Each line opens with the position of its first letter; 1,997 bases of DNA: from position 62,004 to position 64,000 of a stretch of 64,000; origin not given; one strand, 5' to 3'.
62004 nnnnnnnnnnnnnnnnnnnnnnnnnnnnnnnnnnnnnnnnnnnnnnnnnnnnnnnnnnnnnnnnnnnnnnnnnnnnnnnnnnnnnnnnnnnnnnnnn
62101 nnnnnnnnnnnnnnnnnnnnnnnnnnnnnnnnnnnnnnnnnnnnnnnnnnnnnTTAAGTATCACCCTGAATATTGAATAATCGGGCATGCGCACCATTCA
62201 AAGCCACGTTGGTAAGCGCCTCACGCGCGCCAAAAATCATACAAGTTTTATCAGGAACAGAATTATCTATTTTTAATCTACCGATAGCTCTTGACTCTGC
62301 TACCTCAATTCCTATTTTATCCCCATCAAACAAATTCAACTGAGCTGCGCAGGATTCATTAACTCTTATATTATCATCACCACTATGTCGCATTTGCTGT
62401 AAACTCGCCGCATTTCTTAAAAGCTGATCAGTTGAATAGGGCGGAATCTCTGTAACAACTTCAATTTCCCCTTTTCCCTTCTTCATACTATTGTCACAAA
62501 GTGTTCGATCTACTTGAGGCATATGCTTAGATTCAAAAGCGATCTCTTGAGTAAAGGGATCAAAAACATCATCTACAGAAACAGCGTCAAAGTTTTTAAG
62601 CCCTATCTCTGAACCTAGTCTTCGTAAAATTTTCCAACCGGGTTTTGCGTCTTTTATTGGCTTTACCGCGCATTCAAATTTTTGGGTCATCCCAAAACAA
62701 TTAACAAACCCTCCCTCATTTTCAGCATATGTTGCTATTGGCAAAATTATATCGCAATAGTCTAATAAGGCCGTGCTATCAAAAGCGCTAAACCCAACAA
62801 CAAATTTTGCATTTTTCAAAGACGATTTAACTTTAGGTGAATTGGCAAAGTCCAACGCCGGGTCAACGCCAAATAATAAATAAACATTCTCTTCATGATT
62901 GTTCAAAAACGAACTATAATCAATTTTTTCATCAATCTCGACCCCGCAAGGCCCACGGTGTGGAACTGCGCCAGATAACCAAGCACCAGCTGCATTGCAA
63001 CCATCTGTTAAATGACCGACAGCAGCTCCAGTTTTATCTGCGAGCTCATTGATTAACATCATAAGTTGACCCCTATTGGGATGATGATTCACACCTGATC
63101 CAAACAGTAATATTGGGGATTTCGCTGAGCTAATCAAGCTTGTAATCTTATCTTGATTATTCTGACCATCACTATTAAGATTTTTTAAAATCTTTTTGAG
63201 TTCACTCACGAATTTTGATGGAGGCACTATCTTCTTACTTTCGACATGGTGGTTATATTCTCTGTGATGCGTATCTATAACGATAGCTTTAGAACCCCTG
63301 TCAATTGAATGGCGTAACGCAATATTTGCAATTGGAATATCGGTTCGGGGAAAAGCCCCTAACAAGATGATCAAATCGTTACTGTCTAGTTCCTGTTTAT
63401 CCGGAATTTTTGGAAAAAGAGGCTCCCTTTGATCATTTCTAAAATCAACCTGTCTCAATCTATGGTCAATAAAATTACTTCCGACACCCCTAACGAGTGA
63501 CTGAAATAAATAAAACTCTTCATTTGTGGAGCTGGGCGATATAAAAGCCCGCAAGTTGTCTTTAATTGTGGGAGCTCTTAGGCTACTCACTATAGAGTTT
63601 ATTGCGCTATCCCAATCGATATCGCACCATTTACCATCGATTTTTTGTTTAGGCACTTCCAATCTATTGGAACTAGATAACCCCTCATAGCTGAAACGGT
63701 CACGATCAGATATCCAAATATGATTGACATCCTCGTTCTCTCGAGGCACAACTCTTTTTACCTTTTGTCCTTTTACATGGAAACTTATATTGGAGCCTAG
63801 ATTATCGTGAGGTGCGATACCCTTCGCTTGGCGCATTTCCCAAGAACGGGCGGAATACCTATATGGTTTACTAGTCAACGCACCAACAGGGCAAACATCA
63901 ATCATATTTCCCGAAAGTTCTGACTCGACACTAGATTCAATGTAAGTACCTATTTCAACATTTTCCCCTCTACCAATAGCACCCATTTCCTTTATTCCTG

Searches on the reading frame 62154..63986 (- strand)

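Call 66: search_protein_families(library=pfam, proteins=[window:62154-63986:-], max_evalue=0.000001)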
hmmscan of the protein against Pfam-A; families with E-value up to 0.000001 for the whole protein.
window:62154-63986:- (610 aa): 3 families
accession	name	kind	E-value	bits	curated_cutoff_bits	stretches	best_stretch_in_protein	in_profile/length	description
PF00384.28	Molybdopterin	-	1.5e-39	136.5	24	1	108-458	1-351/353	Molybdopterin oxidoreductase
PF22117.2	Fer4_Nqo3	-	3.5e-14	53.2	27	1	1-38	30-67/67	NADH-quinone oxidoreductase subunit 3, ferredoxin-like domain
PF22151.2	Fer4_NDSU1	-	1.8e-13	50.2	23.8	1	55-100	5-50/51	NADH-ubiquinone oxidoreductase NDSU1/NuoG-like, 4Fe-4S domain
